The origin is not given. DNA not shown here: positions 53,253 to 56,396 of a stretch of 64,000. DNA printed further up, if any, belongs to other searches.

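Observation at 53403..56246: Full-length P-type ATPase homolog in which every catalytic signature is degenerate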

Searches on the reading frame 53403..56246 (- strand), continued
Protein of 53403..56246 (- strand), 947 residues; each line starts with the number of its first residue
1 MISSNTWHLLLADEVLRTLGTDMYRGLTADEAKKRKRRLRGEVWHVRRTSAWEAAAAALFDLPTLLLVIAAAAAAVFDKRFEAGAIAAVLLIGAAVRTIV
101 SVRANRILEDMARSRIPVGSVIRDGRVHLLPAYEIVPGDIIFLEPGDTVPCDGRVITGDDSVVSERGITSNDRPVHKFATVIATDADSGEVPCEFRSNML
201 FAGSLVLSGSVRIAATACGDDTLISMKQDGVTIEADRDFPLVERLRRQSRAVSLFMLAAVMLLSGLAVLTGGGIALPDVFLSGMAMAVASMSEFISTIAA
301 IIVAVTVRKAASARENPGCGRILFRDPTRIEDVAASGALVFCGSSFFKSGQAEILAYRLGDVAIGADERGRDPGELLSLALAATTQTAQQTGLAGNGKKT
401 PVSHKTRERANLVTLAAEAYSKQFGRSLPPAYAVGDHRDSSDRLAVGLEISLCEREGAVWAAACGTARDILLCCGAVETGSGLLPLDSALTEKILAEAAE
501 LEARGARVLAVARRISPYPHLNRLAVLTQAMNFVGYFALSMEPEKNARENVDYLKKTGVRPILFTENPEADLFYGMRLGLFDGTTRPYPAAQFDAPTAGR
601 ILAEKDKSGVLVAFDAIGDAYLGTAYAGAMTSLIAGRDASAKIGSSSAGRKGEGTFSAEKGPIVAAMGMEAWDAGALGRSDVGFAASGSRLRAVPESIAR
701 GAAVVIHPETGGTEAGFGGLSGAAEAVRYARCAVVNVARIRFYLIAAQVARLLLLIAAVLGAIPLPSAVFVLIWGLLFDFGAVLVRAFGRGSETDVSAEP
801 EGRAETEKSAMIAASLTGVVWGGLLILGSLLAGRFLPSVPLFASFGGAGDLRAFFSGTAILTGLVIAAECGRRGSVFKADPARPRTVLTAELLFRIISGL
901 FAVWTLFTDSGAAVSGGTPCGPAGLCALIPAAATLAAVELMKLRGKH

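Call 38: find_encoding_contigs(protein=P0107, flank=6000, max_places=2)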
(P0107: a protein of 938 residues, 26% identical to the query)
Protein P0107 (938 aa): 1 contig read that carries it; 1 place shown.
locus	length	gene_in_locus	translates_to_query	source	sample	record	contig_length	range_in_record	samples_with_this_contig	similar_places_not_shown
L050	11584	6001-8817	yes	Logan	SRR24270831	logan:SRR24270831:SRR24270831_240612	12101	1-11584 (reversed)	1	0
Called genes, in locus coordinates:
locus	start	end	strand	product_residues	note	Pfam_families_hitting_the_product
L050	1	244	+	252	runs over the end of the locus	?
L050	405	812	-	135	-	PF08281:Sigma70_r4_2, PF00196:GerE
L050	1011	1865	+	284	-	PF10648:Gmad2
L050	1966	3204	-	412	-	PF07995:GSDH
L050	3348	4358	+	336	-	PF00459:Inositol_P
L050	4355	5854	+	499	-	-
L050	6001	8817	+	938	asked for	PF00690:Cation_ATPase_N, PF00122:E1-E2_ATPase, PF13246:Cation_ATPase, PF00702:Hydrolase, PF00689:Cation_ATPase_C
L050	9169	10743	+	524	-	PF27530:HMA_AllF_N, PF02629:CoA_binding (weak), PF00549:Ligase_CoA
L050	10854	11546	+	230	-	-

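Call 39: find_encoding_contigs(protein=P0114, flank=6000, max_places=2)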
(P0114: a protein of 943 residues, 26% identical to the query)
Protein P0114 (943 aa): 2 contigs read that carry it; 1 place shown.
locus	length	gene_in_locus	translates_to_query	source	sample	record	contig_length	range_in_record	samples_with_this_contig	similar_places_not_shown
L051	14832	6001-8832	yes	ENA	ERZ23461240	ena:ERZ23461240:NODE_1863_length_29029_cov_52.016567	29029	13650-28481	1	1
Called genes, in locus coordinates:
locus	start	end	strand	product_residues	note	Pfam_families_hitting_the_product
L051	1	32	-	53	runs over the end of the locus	-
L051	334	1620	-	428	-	-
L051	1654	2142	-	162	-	-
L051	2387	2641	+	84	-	PF00036:EF-hand_1 (weak), PF13405:EF-hand_6 (faint), PF13499:EF-hand_7, PF13833:EF-hand_8, PF00036:EF-hand_1 (weak), PF13202:EF-hand_5 (weak)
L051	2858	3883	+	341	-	PF04338:DUF481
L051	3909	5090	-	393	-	PF08448:PAS_4 (weak), PF00512:HisKA, PF02518:HATPase_c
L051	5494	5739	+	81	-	-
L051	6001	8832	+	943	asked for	PF00690:Cation_ATPase_N, PF00122:E1-E2_ATPase, PF00702:Hydrolase, PF13246:Cation_ATPase, PF00689:Cation_ATPase_C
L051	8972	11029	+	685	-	PF06480:FtsH_ext, PF06068:TIP49 (faint), PF00004:AAA, PF07728:AAA_5 (weak), PF17862:AAA_lid_3, PF01434:Peptidase_M41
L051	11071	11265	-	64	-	-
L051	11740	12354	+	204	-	PF13590:DUF4136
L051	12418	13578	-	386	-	PF01408:GFO_IDH_MocA, PF22725:GFO_IDH_MocA_C3, PF02894:GFO_IDH_MocA_C (weak)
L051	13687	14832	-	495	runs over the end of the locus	PF04909:Amidohydro_2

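Call 42: find_homologous_proteins(query=P0106)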
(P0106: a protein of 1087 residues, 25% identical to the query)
Query P0106 (1087 aa): 352 proteins with E <= 0.001 among 8000 candidates; the best 120 are listed.
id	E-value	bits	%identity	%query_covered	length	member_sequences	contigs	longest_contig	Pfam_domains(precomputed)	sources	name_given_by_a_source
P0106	0.0e+0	2367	100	100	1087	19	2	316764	PF13246.13,PF00689.27,PF00690.32,PF00122.26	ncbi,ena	-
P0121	0.0e+0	1986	83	100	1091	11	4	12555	PF13246.13,PF00689.27,PF00690.32,PF00122.26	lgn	-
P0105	0.0e+0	1888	80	100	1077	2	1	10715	PF13246.13,PF00689.27,PF00690.32,PF00122.26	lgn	-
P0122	0.0e+0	1130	51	100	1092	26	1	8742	PF13246.13,PF00689.27,PF00690.32,PF00122.26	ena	-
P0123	0.0e+0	1109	49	100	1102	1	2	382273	PF13246.13,PF00689.27,PF00690.32,PF00122.26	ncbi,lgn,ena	-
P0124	0.0e+0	1086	49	100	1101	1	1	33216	PF13246.13,PF00689.27,PF00690.32,PF00122.26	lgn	-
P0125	0.0e+0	1080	49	100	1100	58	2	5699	PF13246.13,PF00689.27,PF00690.32,PF00122.26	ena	-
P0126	6.0e-294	996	47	100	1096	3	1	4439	PF13246.13,PF00689.27,PF00122.26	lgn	-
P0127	5.6e-283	960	48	90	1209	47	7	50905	PF00689.27,PF00122.26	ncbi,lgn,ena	-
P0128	3.7e-281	954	48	86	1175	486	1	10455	PF13246.13,PF00689.27,PF00122.26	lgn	-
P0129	6.5e-215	734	40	85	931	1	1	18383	PF13246.13,PF00689.27,PF00690.32,PF00122.26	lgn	-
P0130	1.6e-207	710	40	84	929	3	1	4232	PF13246.13,PF00689.27,PF00690.32,PF00122.26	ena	-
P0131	1.6e-207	710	39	84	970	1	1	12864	PF13246.13,PF00689.27,PF00690.32,PF00122.26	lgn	-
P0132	2.2e-206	706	39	84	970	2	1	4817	PF13246.13,PF00689.27,PF00690.32,PF00122.26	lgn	-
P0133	4.8e-205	702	39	84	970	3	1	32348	PF13246.13,PF00689.27,PF00690.32,PF00122.26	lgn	-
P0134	8.3e-204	698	37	93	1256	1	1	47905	PF13246.13,PF00689.27,PF00690.32,PF00122.26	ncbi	-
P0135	1.7e-202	693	39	84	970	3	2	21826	PF13246.13,PF00689.27,PF00690.32,PF00122.26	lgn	-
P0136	3.6e-200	686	38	84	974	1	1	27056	PF13246.13,PF00689.27,PF00690.32,PF00122.26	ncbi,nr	ncbi:MAG: cation-transporting P-type ATPase [Eubacteriales bacterium]|nr:cation-transporting P-type 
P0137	5.6e-200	685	35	94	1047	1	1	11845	PF13246.13,PF00689.27,PF00690.32,PF00122.26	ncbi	-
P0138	2.7e-199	683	39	82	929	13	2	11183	PF13246.13,PF00689.27,PF00690.32,PF00122.26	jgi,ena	-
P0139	5.8e-190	652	36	84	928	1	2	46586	PF13246.13,PF00689.27,PF00690.32,PF00122.26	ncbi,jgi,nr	ncbi:MAG: cation-transporting P-type ATPase [Ruminococcaceae bacterium]|nr:cation-transporting P-typ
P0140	4.8e-184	632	36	84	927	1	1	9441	PF13246.13,PF00689.27,PF00690.32,PF00122.26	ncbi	-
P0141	9.2e-178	611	36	84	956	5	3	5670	PF13246.13,PF00689.27,PF00690.32,PF00122.26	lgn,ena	-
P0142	2.1e-176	607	35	85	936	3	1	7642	PF13246.13,PF00689.27,PF00690.32,PF00122.26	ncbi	-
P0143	2.0e-146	508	33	85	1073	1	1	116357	PF13246.13,PF00689.27,PF00690.32,PF00122.26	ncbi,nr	ncbi:MAG: cation-transporting P-type ATPase [Clostridiales bacterium]|nr:cation-transporting P-type 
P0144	6.9e-86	307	28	84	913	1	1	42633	PF00689.27,PF00690.32,PF00122.26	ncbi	-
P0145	1.1e-84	303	28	85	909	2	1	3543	PF13246.13,PF00689.27,PF00690.32,PF00122.26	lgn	-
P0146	6.2e-82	294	27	85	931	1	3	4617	PF13246.13,PF00689.27,PF00690.32,PF00122.26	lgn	-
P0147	1.6e-70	256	29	75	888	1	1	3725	PF13246.13,PF00689.27,PF00690.32,PF00122.26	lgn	-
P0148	3.0e-69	252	28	84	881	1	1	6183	PF13246.13,PF00690.32,PF00122.26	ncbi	-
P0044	1.2e-56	210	26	71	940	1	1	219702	PF13246.13,PF00690.32,PF00122.26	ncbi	-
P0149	1.3e-54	204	24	84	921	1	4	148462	PF13246.13,PF00690.32,PF00122.26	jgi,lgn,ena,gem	-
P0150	4.1e-49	185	24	82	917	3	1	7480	PF00702.33,PF13246.13,PF00689.27,PF00690.32,PF00122.26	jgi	-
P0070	1.4e-48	184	24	84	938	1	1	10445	PF00690.32,PF00122.26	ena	-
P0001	1.1e-46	178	25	84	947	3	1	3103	PF00690.32,PF00122.26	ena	-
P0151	7.1e-46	175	24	84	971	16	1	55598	PF00702.33,PF13246.13,PF00689.27,PF00690.32,PF00122.26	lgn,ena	-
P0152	7.7e-46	175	25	86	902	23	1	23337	PF13246.13,PF00689.27,PF00690.32,PF00122.26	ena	-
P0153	2.2e-45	173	24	84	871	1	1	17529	PF00702.33,PF13246.13,PF00689.27,PF00690.32,PF00122.26,PF12710.14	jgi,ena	-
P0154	6.3e-45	172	24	80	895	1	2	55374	PF00702.33,PF13246.13,PF00689.27,PF00690.32,PF00122.26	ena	-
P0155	2.1e-44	170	23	84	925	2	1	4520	PF13246.13,PF00690.32,PF00122.26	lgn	-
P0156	2.6e-44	170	24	81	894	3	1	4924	PF00702.33,PF13246.13,PF00689.27,PF00690.32,PF00122.26,PF12710.14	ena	-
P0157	6.1e-44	168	24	78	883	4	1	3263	PF00702.33,PF13246.13,PF00689.27,PF08282.19,PF00690.32,PF00122.26,PF12710.14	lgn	-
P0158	1.1e-43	168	23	47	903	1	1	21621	PF00702.33,PF13246.13,PF00689.27,PF00690.32,PF00122.26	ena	-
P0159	2.5e-42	163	23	82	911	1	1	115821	PF00702.33,PF13246.13,PF00689.27,PF00690.32,PF00122.26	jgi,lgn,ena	-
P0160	6.5e-42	162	23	78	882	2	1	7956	PF00702.33,PF13246.13,PF00689.27,PF00690.32,PF00122.26,PF12710.14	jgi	-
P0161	1.4e-41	161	23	82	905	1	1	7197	PF00702.33,PF13246.13,PF00689.27,PF08282.19,PF00690.32,PF00122.26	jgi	-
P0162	4.9e-41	159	24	81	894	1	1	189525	PF00702.33,PF13246.13,PF00689.27,PF00690.32,PF00122.26,PF12710.14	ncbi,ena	ncbi:MAG: cation-translocating P-type ATPase [Elusimicrobiales bacterium]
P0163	6.7e-41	158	22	82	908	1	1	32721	PF00702.33,PF13246.13,PF00689.27,PF00690.32,PF00122.26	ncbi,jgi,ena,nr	ncbi:MAG: cation-translocating P-type ATPase [Nitrospirae bacterium]|nr:cation-translocating P-type 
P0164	2.2e-40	157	23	74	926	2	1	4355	PF00702.33,PF13246.13,PF00689.27,PF00690.32,PF00122.26,PF12710.14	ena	-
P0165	2.4e-40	156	23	82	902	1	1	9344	PF00702.33,PF13246.13,PF00689.27,PF08282.19,PF00690.32,PF00122.26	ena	-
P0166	2.8e-40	156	22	82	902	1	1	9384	PF00702.33,PF13246.13,PF00689.27,PF08282.19,PF00690.32,PF00122.26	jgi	jgi:P-type Ca2+ transporter type 2C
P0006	1.2e-39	154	26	54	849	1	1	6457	PF11799.14,PF00690.32,PF00122.26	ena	-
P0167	2.4e-39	153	23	84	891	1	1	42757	PF00702.33,PF13246.13,PF00689.27,PF00690.32,PF00122.26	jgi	-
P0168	8.0e-38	148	23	82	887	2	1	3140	PF00702.33,PF13246.13,PF00689.27,PF00690.32,PF00122.26,PF12710.14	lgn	-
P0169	9.8e-38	148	23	84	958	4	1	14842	PF00702.33,PF13246.13,PF00689.27,PF08282.19,PF00690.32,PF00122.26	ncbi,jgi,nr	ncbi:MAG: HAD-IC family P-type ATPase [Gammaproteobacteria bacterium]|jgi:magnesium-transporting ATP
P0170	1.8e-37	147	21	84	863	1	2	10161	PF00702.33,PF13246.13,PF00689.27,PF08282.19,PF00690.32,PF00122.26,PF12710.14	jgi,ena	-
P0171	3.1e-37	146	22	84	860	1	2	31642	PF00702.33,PF13246.13,PF00689.27,PF08282.19,PF00690.32,PF00122.26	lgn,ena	-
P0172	4.1e-37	146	22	84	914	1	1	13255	PF00702.33,PF13246.13,PF00689.27,PF00690.32,PF00122.26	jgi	jgi:P-type Ca2+ transporter type 2C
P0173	8.7e-37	145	23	81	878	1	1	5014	PF00702.33,PF13246.13,PF00689.27,PF00690.32,PF00122.26,PF12710.14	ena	-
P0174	1.1e-36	144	23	72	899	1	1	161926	PF00702.33,PF13246.13,PF00689.27,PF00690.32,PF00122.26,PF12710.14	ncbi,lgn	-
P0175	1.2e-36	144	22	83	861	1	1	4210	PF00702.33,PF13246.13,PF00689.27,PF00690.32,PF00122.26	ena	-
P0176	2.3e-36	143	22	82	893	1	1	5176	PF00702.33,PF13246.13,PF00689.27,PF00690.32,PF00122.26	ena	-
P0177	2.6e-36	143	24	71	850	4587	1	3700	PF00702.33,PF13246.13,PF00689.27,PF08282.19,PF00690.32,PF00122.26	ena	-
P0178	3.0e-36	143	23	76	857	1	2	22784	PF00702.33,PF13246.13,PF00689.27,PF08282.19,PF00690.32,PF00122.26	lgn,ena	-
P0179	3.2e-36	143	22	82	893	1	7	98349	PF00702.33,PF13246.13,PF00689.27,PF00690.32,PF00122.26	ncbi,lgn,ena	-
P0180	4.1e-36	142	22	85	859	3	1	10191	PF00702.33,PF13246.13,PF00689.27,PF08282.19,PF00690.32,PF00122.26,PF12710.14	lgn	-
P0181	4.4e-36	142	23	77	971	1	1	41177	PF00702.33,PF13246.13,PF00689.27,PF00690.32,PF00122.26,PF12710.14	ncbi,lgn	-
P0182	6.3e-36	142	22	82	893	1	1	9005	PF00702.33,PF13246.13,PF00689.27,PF00690.32,PF00122.26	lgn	-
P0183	6.7e-36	142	22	84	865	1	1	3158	PF00702.33,PF13246.13,PF00689.27,PF08282.19,PF00690.32,PF00122.26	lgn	-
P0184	1.0e-35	141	24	77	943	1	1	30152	PF00702.33,PF13246.13,PF00689.27,PF08282.19,PF00690.32,PF00122.26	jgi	-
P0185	1.7e-35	140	24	66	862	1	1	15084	PF00702.33,PF13246.13,PF00689.27,PF08282.19,PF00690.32,PF00122.26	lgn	-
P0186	2.0e-35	140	22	60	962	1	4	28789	PF00702.33,PF13246.13,PF00689.27,PF00690.32,PF00122.26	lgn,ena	-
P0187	2.2e-35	140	22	81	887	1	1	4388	PF00702.33,PF13246.13,PF00689.27,PF08282.19,PF00690.32,PF00122.26,PF12710.14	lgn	-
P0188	2.4e-35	140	23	81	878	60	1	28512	PF00702.33,PF13246.13,PF00689.27,PF00690.32,PF00122.26,PF12710.14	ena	-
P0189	2.7e-35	140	24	84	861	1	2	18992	PF00702.33,PF13246.13,PF00689.27,PF00690.32,PF00122.26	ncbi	-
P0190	2.7e-35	140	23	81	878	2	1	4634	PF00702.33,PF13246.13,PF00689.27,PF08282.19,PF00690.32,PF00122.26,PF12710.14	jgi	jgi:Ca2+-transporting ATPase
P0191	2.8e-35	140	20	74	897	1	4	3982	PF00702.33,PF13246.13,PF00689.27,PF08282.19,PF00690.32,PF00122.26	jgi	jgi:Ca2+-transporting ATPase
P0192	3.5e-35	139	21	48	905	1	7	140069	PF00702.33,PF13246.13,PF00689.27,PF00690.32,PF00122.26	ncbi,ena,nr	ncbi:MAG: calcium-translocating P-type ATPase, PMCA-type [Oscillospiraceae bacterium]|nr:calcium-tra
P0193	5.3e-35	139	23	83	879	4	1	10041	PF00702.33,PF13246.13,PF00689.27,PF00690.32,PF00122.26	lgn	-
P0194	5.5e-35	139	22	72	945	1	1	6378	PF00702.33,PF13246.13,PF00689.27,PF00690.32,PF00122.26,PF12710.14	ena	-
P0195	6.7e-35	138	24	70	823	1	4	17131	PF00702.33,PF13246.13,PF00689.27,PF08282.19,PF00122.26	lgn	-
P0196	6.8e-35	138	22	79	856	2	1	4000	PF00702.33,PF13246.13,PF00689.27,PF00690.32,PF00122.26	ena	-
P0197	7.2e-35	138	23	81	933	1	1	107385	PF00702.33,PF13246.13,PF00689.27,PF08282.19,PF00690.32,PF00122.26,PF12710.14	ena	-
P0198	1.2e-34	138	22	84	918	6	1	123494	PF00702.33,PF13246.13,PF00689.27,PF00690.32,PF00122.26,PF12710.14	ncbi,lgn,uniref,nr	ncbi:cation-transporting P-type ATPase [Caldilinea sp.]|uniref:cation-translocating P-type ATPase n=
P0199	1.3e-34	138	23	84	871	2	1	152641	PF00702.33,PF13246.13,PF00689.27,PF00690.32,PF00122.26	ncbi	-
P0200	2.0e-34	137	26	59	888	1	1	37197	PF00702.33,PF13246.13,PF00689.27,PF00690.32,PF00122.26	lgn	-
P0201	3.5e-34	136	23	81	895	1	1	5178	PF00702.33,PF13246.13,PF00689.27,PF08282.19,PF00690.32,PF00122.26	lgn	-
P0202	4.3e-34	136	22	80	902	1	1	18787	PF00702.33,PF13246.13,PF00689.27,PF00690.32,PF00122.26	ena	-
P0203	6.7e-34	135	24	75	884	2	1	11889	PF00702.33,PF13246.13,PF00689.27,PF08282.19,PF00690.32,PF00122.26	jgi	jgi:sodium/potassium-transporting ATPase subunit alpha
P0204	7.8e-34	135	22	72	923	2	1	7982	PF00702.33,PF13246.13,PF00689.27,PF00690.32,PF00122.26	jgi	-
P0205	7.9e-34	135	21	81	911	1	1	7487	PF00702.33,PF13246.13,PF00689.27,PF00690.32,PF00122.26,PF12710.14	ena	-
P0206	8.0e-34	135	23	85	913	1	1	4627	PF00702.33,PF13246.13,PF00689.27,PF00690.32,PF00122.26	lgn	-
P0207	8.7e-34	135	29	18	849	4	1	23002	PF00702.33,PF13246.13,PF00689.27,PF00690.32,PF00122.26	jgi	jgi:Mg2+-importing ATPase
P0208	9.5e-34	135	23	81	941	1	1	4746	PF00702.33,PF13246.13,PF00689.27,PF08282.19,PF00690.32,PF00122.26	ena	-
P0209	1.6e-33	134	24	75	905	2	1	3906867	PF00702.33,PF13246.13,PF00689.27,PF08282.19,PF00690.32,PF00122.26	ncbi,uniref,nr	ncbi:cation-translocating P-type ATPase [Microbacterium immunditiarum]|uniref:Ca2+-transporting ATPa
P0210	2.1e-33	133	23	71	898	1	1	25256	PF00702.33,PF13246.13,PF00689.27,PF00690.32,PF00122.26,PF12710.14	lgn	-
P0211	2.2e-33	133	23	73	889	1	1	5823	PF00702.33,PF13246.13,PF00689.27,PF00690.32,PF00122.26,PF12710.14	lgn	-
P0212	3.4e-33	133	23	76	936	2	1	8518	PF00702.33,PF13246.13,PF00689.27,PF08282.19,PF00690.32,PF00122.26,PF12710.14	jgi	jgi:magnesium-transporting ATPase (P-type)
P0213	3.8e-33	133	23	74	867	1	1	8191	PF00702.33,PF13246.13,PF00689.27,PF00690.32,PF00122.26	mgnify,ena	mgnify:CR=1 FL=1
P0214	5.7e-33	132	22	84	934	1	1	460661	PF00702.33,PF13246.13,PF00689.27,PF08282.19,PF00690.32,PF00122.26,PF12710.14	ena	-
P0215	1.5e-32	131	23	71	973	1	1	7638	PF00702.33,PF13246.13,PF00689.27,PF08282.19,PF00690.32,PF00122.26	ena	-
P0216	1.7e-32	130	22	75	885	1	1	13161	PF00702.33,PF13246.13,PF00689.27,PF08282.19,PF00690.32,PF00122.26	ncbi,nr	ncbi:MAG: cation-transporting P-type ATPase [Thermodesulfovibrionales bacterium]|nr:cation-transport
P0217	2.0e-32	130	24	68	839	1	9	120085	PF00702.33,PF13246.13,PF00689.27,PF08282.19,PF00690.32,PF00122.26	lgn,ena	-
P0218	2.0e-32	130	24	77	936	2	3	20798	PF00702.33,PF13246.13,PF00689.27,PF00690.32,PF00122.26,PF12710.14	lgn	-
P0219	2.5e-32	130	23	81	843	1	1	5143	PF00702.33,PF13246.13,PF00689.27,PF00690.32,PF00122.26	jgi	-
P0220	6.4e-32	129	25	60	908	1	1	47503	PF00702.33,PF13246.13,PF00689.27,PF00690.32,PF00122.26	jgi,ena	-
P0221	1.0e-31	128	23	76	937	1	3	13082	PF00702.33,PF13246.13,PF00689.27,PF00690.32,PF00122.26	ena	-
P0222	1.3e-31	128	23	76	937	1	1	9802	PF00702.33,PF13246.13,PF00689.27,PF00690.32,PF00122.26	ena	-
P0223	1.6e-31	127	22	69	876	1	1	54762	PF00702.33,PF13246.13,PF00689.27,PF08282.19,PF00690.32,PF00122.26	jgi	jgi:Ca2+-transporting ATPase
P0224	1.7e-31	127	28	22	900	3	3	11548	PF00702.33,PF13246.13,PF00689.27,PF00690.32,PF00122.26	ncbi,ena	-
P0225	1.9e-31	127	21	68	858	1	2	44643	PF00702.33,PF13246.13,PF00689.27,PF08282.19,PF00690.32,PF00122.26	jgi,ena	-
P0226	2.7e-31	127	23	75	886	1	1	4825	PF00702.33,PF13246.13,PF00689.27,PF00690.32,PF00122.26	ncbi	-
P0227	2.7e-31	127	23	75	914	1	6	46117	PF00702.33,PF13246.13,PF00689.27,PF08282.19,PF00690.32,PF00122.26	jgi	jgi:magnesium-transporting ATPase (P-type)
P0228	6.4e-31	125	30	21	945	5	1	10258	PF00702.33,PF13246.13,PF00689.27,PF08282.19,PF00690.32,PF00122.26,PF12710.14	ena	-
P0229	1.3e-30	124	22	83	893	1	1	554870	PF00702.33,PF13246.13,PF00689.27,PF08282.19,PF00690.32,PF00122.26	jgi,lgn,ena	-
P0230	1.7e-30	124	26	60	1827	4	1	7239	PF00702.33,PF05368.20,PF13246.13,PF00689.27,PF01370.28,PF00122.26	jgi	jgi:cation-transporting P-type ATPase I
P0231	1.8e-30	124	24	84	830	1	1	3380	PF00702.33,PF13246.13,PF00689.27,PF08282.19,PF00690.32,PF00122.26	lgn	-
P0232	2.3e-30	123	24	60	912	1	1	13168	PF00702.33,PF13246.13,PF00689.27,PF08282.19,PF00690.32,PF00122.26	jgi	-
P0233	3.1e-30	123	23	77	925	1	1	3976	PF00702.33,PF13246.13,PF00689.27,PF00690.32,PF00122.26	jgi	jgi:Ca2+-transporting ATPase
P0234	3.2e-30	123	22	75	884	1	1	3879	PF00702.33,PF13246.13,PF00689.27,PF08282.19,PF00690.32,PF00122.26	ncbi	-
